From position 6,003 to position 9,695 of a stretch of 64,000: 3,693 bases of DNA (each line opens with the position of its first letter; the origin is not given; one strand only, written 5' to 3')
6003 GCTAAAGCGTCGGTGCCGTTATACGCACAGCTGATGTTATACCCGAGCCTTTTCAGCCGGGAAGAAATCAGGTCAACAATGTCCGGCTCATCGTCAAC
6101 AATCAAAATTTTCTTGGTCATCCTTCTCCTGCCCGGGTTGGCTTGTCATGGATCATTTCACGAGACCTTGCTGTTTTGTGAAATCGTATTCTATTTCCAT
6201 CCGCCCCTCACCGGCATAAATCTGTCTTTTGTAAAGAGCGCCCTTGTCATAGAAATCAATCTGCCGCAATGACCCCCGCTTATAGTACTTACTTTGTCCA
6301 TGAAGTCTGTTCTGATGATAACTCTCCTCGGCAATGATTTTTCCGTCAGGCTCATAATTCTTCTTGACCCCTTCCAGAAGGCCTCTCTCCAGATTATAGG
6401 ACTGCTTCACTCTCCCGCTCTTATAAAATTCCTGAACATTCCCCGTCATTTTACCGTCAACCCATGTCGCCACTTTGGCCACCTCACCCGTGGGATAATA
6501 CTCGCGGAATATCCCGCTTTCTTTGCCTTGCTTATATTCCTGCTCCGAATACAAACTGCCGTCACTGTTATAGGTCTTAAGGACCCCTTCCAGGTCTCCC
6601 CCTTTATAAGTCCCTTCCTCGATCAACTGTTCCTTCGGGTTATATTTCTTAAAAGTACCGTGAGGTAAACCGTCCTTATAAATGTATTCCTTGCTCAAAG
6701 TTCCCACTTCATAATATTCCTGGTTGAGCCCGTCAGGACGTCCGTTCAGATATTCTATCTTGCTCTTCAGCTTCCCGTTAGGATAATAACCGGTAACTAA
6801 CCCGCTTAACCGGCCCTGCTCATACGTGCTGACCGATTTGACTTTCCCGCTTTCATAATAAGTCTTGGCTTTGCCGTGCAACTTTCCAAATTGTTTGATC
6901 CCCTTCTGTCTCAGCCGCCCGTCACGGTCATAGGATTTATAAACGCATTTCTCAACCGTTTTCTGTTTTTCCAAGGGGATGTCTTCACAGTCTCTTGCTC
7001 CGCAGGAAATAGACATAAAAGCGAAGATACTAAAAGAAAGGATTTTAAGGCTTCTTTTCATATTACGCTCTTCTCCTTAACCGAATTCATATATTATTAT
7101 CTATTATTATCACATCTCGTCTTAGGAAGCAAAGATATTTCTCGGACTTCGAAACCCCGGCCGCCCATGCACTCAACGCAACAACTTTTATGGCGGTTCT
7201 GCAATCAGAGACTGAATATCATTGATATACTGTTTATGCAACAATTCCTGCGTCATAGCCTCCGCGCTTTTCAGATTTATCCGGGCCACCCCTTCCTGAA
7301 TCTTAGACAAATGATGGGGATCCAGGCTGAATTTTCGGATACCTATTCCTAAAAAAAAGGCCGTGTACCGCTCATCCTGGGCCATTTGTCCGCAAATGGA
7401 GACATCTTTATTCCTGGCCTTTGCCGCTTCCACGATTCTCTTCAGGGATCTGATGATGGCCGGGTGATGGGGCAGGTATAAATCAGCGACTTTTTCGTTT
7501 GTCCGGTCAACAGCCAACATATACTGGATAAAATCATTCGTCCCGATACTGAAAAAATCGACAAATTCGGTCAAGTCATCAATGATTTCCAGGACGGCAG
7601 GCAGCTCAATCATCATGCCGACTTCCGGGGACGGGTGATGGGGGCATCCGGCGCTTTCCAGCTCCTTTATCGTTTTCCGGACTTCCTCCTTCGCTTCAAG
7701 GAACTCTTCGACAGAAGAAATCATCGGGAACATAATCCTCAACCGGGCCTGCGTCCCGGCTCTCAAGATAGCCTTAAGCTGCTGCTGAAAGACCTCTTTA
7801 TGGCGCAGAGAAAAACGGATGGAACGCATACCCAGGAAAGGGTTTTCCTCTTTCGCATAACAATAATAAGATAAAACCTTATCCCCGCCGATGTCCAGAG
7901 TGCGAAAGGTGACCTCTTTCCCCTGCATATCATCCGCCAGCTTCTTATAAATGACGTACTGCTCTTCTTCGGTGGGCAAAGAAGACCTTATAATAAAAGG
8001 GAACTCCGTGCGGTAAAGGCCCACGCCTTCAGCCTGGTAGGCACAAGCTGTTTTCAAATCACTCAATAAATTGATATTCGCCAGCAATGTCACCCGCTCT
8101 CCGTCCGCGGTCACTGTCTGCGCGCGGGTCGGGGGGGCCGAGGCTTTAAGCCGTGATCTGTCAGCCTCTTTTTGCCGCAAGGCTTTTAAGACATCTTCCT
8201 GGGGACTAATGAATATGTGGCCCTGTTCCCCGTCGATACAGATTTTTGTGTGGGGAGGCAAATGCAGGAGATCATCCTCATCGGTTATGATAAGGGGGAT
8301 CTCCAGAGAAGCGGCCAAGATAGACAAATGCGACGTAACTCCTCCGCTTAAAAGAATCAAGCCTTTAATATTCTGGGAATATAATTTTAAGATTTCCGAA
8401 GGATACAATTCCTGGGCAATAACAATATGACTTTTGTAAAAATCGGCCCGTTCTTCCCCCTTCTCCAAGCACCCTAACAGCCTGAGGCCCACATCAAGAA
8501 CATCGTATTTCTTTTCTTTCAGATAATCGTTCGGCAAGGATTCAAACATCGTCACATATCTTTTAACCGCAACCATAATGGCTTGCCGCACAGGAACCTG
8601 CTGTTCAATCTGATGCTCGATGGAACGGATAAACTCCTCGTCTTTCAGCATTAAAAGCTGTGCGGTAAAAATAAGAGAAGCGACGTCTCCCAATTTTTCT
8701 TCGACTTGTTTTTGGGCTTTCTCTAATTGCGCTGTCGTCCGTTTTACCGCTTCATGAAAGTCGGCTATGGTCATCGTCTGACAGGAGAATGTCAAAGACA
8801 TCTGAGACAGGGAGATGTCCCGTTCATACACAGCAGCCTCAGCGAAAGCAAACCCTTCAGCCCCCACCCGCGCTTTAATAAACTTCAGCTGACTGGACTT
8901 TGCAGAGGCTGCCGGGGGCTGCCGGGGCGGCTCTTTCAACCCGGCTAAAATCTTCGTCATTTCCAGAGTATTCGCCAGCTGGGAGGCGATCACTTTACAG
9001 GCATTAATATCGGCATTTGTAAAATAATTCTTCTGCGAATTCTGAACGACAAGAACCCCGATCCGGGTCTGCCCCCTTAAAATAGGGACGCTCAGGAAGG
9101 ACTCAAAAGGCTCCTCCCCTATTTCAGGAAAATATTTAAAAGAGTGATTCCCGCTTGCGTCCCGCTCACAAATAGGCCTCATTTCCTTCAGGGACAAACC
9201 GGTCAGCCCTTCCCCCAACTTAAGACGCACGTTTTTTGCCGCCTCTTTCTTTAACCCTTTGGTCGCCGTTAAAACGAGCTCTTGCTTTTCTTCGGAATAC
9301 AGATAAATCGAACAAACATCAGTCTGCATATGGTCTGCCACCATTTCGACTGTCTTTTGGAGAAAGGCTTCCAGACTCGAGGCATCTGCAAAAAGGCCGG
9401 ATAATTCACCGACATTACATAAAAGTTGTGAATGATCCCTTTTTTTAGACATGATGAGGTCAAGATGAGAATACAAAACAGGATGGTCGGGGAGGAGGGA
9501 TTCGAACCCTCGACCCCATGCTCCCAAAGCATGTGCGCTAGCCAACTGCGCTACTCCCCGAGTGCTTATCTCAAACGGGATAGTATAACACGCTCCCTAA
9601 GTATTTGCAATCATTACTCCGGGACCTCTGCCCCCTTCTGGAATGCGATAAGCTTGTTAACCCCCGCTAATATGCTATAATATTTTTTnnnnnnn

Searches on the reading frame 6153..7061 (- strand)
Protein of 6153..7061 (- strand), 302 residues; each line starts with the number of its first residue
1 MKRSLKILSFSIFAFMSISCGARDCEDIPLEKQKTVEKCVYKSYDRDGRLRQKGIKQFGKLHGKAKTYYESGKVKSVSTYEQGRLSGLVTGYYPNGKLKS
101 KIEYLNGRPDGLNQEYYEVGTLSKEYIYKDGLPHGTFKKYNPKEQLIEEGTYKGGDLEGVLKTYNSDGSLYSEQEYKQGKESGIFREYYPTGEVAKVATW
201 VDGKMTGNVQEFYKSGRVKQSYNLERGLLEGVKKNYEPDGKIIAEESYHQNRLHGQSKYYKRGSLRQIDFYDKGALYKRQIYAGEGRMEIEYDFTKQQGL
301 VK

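Call 3: search_protein_families(library=pfam, proteins=[window:6153-7061:-], max_evalue=0.01)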
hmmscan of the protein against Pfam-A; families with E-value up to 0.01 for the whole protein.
window:6153-7061:- (302 aa): 1 family
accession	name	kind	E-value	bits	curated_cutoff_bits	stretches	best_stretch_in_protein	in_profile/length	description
PF07661.19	MORN_2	-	4.2e-28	94.5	29.6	2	87-106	3-22/22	MORN repeat variant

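Call 4: search_protein_families(library=ncbifam, proteins=[window:6153-7061:-], max_evalue=0.01)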
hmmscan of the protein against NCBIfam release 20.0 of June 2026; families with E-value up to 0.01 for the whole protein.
window:6153-7061:- (302 aa): 2 families
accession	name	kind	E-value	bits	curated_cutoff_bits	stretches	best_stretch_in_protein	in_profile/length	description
NF033566.1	adhes_LIC20035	equivalog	2.3e-15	56.4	250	2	103-277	110-289/434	LIC20035 family adhesin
NF007671.0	PRK10345.1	equivalog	0.0084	15.9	227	0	41-106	47-111/210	PhoP regulatory network protein YrbL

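Call 84: search_protein_families(library=padloc, proteins=[window:6156-7061:-], max_evalue=0.01)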
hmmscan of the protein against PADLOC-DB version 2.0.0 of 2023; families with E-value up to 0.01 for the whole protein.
window:6156-7061:- (302 aa): 0 families

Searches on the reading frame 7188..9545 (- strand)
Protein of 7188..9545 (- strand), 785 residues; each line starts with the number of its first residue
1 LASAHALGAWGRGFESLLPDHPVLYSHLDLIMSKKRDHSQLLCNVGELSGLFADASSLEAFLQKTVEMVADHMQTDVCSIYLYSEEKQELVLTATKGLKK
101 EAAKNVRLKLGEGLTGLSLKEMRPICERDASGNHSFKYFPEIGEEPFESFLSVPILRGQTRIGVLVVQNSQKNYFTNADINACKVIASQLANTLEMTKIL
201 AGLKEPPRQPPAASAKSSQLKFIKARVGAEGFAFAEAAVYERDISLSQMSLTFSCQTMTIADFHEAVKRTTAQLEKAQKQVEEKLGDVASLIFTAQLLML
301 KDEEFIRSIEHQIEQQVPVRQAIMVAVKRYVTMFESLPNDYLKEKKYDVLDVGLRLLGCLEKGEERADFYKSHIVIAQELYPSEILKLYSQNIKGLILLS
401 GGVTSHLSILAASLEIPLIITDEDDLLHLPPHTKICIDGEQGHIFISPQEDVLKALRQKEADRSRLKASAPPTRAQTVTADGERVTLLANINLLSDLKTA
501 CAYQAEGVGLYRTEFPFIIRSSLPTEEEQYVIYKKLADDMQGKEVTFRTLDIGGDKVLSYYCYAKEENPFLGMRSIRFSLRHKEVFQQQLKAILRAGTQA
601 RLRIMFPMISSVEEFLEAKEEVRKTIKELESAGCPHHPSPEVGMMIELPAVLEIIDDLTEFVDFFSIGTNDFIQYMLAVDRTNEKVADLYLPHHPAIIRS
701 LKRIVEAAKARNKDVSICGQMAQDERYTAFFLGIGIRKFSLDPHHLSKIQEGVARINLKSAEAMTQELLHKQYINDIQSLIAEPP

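Call 3: search_protein_families(library=pfam, proteins=[window:7188-9545:-], max_evalue=0.01)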
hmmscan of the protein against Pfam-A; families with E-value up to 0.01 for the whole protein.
window:7188-9545:- (785 aa): 6 families
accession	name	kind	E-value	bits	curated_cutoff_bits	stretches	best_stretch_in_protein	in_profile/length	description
PF02896.24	PEP-utilizers_C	-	9e-99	330.8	22.8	1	474-757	9-292/293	PEP-utilising enzyme, PEP-binding domain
PF05524.18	PEP-utilisers_N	-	1.3e-18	67.7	24.4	1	229-344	6-120/121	PEP-utilising enzyme, N-terminal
PF01590.32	GAF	-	2.2e-15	57.8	22.4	1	58-194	2-133/133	GAF domain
PF13185.12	GAF_2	-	2.7e-14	54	28.6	1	56-195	2-136/136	GAF domain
PF00391.29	PEP-utilizers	-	2.4e-12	46.7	23.1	1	372-442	4-72/72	PEP-utilising enzyme, mobile domain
PF13492.12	GAF_3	-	7.3e-12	46.3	27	1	57-195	1-128/129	GAF domain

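Call 4: search_protein_families(library=ncbifam, proteins=[window:7188-9545:-], max_evalue=0.01)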
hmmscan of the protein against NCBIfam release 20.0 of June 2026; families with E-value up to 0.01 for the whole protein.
window:7188-9545:- (785 aa): 11 families
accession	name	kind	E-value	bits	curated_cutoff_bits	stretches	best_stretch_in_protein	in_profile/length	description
NF008283.0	PRK11061.1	equivalog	2.5e-145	485.6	583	1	50-782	10-732/748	phosphoenolpyruvate--protein phosphotransferase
TIGR01417.1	PTS_I_fam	equivalog_domain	1.7e-144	482.3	341.7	1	229-781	7-564/565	phosphoenolpyruvate--protein phosphotransferase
NF008382.0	PRK11177.1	equivalog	4.3e-128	428.4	824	1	228-782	7-566/575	phosphoenolpyruvate-protein phosphotransferase PtsI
NF005057.0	PRK06464.1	equivalog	2.4e-49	168.1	598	2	534-760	562-792/798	phosphoenolpyruvate synthase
TIGR01418.1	PEP_synth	equivalog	5.7e-45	153.9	739.75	2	535-756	557-782/784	pyruvate, water dikinase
NF008478.1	PRK11377.1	equivalog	2.3e-26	92.8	520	1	252-445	276-471/473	dihydroxyacetone kinase phosphoryl donor subunit DhaM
TIGR01828.1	pyru_phos_dikin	equivalog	4.2e-23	81.3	843.45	2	562-683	648-775/865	pyruvate, phosphate dikinase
TIGR01817.1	nifA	equivalog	9.7e-10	37.8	528.85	1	44-205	6-167/534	nif-specific transcriptional activator NifA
NF041673.1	transregRamA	equivalog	2.9e-05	23.3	500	1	80-202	30-154/280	acetate metabolism transcriptional regulator RamA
NF004508.0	PRK05849.1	equivalog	0.0048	14.9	501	0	388-421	728-761/789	hypothetical protein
NF011958.0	PRK15429.1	equivalog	0.0079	14.8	830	0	58-194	203-344/692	formate hydrogenlyase transcriptional activator FlhA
